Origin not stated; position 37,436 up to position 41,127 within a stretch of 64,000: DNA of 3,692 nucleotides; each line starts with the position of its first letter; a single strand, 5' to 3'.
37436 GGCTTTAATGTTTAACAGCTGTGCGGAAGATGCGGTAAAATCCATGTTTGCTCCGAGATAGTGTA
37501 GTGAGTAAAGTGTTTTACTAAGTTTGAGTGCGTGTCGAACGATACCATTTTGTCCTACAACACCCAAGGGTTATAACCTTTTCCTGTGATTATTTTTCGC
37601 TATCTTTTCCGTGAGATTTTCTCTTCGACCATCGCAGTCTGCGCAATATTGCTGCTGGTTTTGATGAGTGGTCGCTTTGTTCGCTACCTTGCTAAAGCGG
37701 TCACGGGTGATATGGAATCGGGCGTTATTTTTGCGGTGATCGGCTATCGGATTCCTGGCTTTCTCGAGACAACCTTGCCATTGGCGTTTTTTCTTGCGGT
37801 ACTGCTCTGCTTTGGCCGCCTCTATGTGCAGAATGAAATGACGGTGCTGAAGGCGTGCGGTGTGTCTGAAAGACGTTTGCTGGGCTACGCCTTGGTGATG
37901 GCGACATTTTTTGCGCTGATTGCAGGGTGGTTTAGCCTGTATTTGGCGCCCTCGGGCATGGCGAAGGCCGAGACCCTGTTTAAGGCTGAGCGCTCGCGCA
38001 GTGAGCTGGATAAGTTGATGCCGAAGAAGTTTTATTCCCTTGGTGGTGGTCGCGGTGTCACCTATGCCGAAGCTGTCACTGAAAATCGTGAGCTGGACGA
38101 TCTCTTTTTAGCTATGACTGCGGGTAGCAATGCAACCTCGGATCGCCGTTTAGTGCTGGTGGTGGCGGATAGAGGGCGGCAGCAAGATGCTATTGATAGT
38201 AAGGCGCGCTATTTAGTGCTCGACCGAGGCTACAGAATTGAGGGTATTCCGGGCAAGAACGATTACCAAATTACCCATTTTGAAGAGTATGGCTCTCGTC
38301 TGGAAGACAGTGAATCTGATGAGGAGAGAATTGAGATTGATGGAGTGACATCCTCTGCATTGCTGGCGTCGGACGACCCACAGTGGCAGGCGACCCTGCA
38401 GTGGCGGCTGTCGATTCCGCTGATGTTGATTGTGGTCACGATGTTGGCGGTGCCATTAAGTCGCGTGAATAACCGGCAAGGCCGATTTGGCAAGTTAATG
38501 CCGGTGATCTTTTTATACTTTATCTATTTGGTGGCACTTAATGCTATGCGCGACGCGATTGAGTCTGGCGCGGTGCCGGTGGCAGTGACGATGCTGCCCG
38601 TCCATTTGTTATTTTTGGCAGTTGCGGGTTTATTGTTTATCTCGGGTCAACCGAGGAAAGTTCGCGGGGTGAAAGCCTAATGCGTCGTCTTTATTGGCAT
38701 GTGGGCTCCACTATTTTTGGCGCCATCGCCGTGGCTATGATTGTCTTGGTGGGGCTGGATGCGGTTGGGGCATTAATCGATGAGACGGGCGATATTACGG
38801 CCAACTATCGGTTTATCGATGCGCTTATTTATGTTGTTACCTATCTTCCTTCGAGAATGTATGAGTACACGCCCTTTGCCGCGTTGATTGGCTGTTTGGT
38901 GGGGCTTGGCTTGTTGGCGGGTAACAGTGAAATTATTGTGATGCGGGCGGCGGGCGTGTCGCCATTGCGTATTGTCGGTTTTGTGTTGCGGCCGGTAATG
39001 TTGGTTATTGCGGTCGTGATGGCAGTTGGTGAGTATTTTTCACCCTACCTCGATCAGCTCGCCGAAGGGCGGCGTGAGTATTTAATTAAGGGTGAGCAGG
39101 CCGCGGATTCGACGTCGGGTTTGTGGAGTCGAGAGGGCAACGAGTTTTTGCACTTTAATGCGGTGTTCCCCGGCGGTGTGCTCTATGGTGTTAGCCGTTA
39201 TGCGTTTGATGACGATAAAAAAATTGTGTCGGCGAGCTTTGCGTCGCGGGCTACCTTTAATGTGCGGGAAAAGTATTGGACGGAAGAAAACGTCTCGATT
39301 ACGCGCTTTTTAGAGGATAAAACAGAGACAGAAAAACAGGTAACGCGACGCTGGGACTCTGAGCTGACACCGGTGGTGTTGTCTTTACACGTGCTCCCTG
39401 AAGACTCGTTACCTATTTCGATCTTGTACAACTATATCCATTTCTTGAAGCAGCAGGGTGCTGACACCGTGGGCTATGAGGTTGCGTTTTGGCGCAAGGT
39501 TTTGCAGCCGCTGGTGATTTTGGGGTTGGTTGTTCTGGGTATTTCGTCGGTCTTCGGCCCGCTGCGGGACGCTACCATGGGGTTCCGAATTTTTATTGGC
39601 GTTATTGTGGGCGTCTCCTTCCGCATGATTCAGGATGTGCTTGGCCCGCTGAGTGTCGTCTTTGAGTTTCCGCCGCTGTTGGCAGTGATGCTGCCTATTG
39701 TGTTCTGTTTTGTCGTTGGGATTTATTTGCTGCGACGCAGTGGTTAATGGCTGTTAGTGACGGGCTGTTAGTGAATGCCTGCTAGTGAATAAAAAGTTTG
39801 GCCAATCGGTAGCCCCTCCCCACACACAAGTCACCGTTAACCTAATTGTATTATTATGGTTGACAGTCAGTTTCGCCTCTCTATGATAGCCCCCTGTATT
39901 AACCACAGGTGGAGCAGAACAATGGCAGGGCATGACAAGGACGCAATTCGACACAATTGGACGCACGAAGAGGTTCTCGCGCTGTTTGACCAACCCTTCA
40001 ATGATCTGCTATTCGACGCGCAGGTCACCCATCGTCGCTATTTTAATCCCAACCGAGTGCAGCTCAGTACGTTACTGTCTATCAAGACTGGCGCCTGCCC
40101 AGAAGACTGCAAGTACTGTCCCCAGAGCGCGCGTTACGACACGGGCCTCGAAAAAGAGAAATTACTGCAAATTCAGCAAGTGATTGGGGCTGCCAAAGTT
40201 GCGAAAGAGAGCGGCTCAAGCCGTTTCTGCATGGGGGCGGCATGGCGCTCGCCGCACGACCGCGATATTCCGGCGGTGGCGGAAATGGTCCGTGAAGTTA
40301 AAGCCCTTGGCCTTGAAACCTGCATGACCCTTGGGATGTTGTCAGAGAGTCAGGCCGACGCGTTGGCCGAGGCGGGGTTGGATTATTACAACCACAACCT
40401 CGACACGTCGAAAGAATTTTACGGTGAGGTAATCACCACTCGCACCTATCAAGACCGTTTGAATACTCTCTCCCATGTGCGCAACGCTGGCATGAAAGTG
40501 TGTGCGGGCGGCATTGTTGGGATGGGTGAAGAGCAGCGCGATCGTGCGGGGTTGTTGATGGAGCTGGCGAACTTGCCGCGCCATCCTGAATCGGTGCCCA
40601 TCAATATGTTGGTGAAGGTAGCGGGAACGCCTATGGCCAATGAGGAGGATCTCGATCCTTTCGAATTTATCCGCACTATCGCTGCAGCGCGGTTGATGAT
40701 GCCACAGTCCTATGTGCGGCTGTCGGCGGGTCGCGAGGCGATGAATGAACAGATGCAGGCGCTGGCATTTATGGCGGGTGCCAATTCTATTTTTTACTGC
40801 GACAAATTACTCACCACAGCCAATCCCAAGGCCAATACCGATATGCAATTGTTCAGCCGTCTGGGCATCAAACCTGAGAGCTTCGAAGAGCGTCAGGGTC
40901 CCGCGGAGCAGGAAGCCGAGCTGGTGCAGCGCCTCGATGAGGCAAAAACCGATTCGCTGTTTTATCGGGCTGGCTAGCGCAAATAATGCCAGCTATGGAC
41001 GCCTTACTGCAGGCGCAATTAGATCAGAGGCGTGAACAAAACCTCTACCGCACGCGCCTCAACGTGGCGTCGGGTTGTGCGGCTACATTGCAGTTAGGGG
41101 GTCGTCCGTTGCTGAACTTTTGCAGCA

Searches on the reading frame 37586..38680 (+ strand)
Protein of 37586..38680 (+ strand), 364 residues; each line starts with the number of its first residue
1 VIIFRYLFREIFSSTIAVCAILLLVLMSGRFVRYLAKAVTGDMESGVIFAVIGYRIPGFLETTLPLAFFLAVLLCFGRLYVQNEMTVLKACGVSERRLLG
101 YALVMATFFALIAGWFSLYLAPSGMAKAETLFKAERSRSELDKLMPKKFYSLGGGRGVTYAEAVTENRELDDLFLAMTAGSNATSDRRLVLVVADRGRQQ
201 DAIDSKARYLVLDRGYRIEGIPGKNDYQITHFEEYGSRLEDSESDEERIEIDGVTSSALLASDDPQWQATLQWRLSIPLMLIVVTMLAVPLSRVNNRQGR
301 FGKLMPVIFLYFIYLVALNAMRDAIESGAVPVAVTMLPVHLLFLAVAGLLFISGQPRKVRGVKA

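Call 16: search_protein_families(library=pfam, proteins=[window:37586-38680:+])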
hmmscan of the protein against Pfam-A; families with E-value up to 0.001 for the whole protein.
window:37586-38680:+ (364 aa): 1 family
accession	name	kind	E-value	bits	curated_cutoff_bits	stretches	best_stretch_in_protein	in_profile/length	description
PF03739.19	LptF_LptG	-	3.1e-67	227.6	27.9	1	5-352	1-352/353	Lipopolysaccharide export system permease LptF/LptG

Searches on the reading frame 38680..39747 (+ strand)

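Call 16: search_protein_families(library=pfam, proteins=[window:38680-39747:+])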
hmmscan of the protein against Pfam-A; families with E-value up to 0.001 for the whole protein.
window:38680-39747:+ (355 aa): 1 family
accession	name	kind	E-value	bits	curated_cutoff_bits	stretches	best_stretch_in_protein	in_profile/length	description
PF03739.19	LptF_LptG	-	1.3e-67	228.8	27.9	1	7-353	2-353/353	Lipopolysaccharide export system permease LptF/LptG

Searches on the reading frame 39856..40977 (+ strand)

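Call 16: search_protein_families(library=pfam, proteins=[window:39856-40977:+])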
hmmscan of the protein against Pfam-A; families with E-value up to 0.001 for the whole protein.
window:39856-40977:+ (373 aa): 2 families
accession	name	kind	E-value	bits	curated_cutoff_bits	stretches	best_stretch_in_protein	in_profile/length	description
PF06968.18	BATS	-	1e-28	99.7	22.2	1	248-338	1-87/88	Biotin and Thiamin Synthesis associated domain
PF04055.27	Radical_SAM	-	2.1e-21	77.3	29.5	1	77-231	3-159/166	Radical SAM superfamily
